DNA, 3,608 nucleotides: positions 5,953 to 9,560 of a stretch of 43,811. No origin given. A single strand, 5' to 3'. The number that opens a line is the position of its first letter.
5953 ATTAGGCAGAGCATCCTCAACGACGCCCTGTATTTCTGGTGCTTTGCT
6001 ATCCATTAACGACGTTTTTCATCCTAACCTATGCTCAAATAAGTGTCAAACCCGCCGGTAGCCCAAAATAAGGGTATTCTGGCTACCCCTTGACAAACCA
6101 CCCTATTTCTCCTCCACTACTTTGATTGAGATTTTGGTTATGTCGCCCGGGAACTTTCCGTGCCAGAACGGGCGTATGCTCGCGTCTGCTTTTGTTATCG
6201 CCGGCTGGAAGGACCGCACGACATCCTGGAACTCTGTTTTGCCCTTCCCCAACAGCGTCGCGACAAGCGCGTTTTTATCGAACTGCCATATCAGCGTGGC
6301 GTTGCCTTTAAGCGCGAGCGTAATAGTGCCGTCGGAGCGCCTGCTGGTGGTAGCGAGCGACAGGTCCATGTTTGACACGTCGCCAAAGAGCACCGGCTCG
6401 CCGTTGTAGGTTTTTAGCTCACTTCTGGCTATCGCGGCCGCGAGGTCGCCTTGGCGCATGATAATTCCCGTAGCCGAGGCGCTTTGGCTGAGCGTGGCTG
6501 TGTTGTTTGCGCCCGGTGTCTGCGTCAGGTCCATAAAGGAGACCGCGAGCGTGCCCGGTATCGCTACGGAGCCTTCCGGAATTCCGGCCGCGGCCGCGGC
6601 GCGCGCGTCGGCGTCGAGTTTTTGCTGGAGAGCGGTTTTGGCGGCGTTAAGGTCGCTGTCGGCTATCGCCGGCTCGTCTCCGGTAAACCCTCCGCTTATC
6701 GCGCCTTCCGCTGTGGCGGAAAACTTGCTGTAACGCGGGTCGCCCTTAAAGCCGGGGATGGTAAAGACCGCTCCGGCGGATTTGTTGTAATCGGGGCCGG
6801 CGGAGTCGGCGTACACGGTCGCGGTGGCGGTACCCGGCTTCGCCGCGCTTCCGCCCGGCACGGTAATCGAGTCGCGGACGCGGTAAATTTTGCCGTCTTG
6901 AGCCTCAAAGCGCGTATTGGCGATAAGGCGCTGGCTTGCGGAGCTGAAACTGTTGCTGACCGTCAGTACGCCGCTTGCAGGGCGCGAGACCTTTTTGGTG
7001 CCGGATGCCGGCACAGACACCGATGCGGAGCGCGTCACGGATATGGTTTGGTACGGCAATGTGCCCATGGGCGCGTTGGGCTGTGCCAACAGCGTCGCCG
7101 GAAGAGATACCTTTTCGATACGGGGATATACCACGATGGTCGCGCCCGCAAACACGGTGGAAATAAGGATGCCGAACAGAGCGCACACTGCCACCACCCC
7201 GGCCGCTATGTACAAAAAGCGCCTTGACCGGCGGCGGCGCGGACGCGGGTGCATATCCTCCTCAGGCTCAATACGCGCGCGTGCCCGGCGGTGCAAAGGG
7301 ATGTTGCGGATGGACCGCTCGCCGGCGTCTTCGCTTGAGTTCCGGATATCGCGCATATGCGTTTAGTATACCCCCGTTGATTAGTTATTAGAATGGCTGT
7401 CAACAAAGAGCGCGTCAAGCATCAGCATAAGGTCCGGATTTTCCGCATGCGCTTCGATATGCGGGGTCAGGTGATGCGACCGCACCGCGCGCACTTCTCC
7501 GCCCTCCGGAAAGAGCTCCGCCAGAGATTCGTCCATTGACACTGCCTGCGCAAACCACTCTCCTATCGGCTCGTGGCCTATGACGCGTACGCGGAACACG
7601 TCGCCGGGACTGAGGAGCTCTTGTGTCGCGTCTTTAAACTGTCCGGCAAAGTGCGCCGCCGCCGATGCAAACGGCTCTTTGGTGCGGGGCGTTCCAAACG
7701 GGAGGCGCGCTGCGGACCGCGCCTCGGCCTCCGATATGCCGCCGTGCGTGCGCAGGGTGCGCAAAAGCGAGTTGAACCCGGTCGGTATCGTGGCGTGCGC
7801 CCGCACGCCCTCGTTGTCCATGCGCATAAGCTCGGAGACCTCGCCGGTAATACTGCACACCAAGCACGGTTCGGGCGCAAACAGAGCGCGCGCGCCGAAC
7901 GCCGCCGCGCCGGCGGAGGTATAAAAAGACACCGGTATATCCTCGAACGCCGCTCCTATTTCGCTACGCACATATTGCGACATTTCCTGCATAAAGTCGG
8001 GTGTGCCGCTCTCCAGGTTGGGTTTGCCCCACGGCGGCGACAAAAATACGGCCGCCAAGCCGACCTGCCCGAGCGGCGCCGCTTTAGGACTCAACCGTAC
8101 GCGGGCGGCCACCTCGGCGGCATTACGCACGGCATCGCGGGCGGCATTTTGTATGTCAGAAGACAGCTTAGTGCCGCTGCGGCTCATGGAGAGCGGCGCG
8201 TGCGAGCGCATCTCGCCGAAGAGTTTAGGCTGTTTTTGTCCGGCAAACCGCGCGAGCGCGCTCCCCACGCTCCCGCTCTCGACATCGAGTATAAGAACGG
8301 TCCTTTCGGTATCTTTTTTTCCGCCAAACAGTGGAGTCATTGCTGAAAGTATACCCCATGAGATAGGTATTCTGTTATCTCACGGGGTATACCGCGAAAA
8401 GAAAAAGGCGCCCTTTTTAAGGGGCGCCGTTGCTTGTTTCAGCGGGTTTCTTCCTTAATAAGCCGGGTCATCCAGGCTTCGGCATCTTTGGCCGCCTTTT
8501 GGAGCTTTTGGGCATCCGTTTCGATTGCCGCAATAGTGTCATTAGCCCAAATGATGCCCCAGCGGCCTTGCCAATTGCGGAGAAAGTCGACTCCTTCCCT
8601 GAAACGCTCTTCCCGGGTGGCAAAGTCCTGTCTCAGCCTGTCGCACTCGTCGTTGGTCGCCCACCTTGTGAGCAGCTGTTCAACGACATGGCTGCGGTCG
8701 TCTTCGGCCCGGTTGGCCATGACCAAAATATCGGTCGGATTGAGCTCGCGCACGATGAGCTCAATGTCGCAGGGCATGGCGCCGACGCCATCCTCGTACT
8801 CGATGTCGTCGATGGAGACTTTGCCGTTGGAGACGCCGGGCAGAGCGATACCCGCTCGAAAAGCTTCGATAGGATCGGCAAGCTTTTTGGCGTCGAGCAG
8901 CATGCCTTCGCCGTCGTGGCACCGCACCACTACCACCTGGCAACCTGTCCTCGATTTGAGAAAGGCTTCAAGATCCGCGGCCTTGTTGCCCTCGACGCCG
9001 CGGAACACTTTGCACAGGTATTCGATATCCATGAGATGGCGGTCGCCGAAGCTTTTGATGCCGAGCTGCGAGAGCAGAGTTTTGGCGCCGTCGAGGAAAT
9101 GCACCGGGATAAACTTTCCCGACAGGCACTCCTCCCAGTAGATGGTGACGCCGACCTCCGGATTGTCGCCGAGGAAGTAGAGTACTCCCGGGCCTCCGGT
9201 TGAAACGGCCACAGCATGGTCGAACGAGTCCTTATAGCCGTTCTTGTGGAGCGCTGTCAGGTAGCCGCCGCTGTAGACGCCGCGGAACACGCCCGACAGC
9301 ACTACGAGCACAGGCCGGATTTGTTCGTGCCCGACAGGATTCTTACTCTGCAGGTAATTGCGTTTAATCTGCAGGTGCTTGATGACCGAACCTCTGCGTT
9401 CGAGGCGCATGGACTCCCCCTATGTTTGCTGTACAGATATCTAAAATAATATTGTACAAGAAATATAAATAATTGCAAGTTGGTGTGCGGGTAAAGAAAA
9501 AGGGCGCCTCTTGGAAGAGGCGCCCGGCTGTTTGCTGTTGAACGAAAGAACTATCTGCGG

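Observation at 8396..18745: Uncharacterised ~10-kb island: coiled-coil protein, AAA+ ATPase, two orphans, two membrane proteins, patatin-like lipase and a divergent single-TM protein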

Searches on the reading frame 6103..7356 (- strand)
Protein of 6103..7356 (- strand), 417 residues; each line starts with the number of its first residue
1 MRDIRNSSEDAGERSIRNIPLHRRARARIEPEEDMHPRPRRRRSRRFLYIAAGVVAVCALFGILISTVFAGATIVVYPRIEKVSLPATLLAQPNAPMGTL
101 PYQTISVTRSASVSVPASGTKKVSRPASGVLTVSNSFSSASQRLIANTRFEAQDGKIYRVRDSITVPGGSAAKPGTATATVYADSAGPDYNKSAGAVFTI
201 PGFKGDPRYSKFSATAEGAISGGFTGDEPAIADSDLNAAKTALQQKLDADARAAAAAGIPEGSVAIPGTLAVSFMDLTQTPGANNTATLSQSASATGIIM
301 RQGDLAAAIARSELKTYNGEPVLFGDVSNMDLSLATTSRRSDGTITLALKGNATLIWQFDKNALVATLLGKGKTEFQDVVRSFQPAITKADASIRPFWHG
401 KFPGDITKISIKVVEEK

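Call 59: search_protein_families(library=pfam, proteins=[window:6103-7356:-], max_evalue=0.01)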
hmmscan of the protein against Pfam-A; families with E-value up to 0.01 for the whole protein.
window:6103-7356:- (417 aa): 1 family
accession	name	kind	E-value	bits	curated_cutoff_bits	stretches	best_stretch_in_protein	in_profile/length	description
PF21110.3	GlxA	-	0.00067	20.7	27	1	127-206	2-93/105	GlxA beta barrel domain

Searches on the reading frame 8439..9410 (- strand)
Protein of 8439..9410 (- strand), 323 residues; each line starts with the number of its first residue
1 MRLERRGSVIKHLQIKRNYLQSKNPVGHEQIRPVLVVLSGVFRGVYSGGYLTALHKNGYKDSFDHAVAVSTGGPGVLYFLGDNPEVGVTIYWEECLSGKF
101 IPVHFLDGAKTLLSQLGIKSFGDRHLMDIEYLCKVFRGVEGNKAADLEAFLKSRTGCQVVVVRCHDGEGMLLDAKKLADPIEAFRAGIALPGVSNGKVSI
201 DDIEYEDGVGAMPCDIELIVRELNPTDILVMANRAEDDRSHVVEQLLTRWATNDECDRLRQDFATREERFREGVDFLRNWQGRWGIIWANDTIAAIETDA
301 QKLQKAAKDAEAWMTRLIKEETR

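Call 3: search_protein_families(library=pfam, proteins=[window:8439-9410:-], max_evalue=0.1)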
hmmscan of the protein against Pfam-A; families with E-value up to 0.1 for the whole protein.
window:8439-9410:- (323 aa): 1 family
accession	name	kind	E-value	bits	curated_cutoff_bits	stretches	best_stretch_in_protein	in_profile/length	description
PF01734.28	Patatin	-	6e-08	33.6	27.7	1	35-209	1-180/191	Patatin-like phospholipase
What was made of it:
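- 8439..9410 (-): Gene G: 323-aa patatin-like phospholipase. It is adjacent to the cassette but not part of it; it is a strain-specific gene in a variable slot with its own terminators. PF01734, 33.6 bits against 27.7 (call 3).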

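Call 4: search_protein_families(library=padloc, proteins=[window:8439-9410:-], max_evalue=0.1)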
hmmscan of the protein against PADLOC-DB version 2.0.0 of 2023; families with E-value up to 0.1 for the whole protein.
window:8439-9410:- (323 aa): 0 families

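Call 5: search_protein_families(library=ncbifam, proteins=[window:8439-9410:-], max_evalue=0.1)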
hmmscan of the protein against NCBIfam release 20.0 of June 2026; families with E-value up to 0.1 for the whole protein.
window:8439-9410:- (323 aa): 0 families

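Call 48: search_protein_families(library=phrogs, proteins=[window:8439-9410:-], max_evalue=0.01)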
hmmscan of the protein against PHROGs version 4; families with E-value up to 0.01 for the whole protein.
window:8439-9410:- (323 aa): 0 families
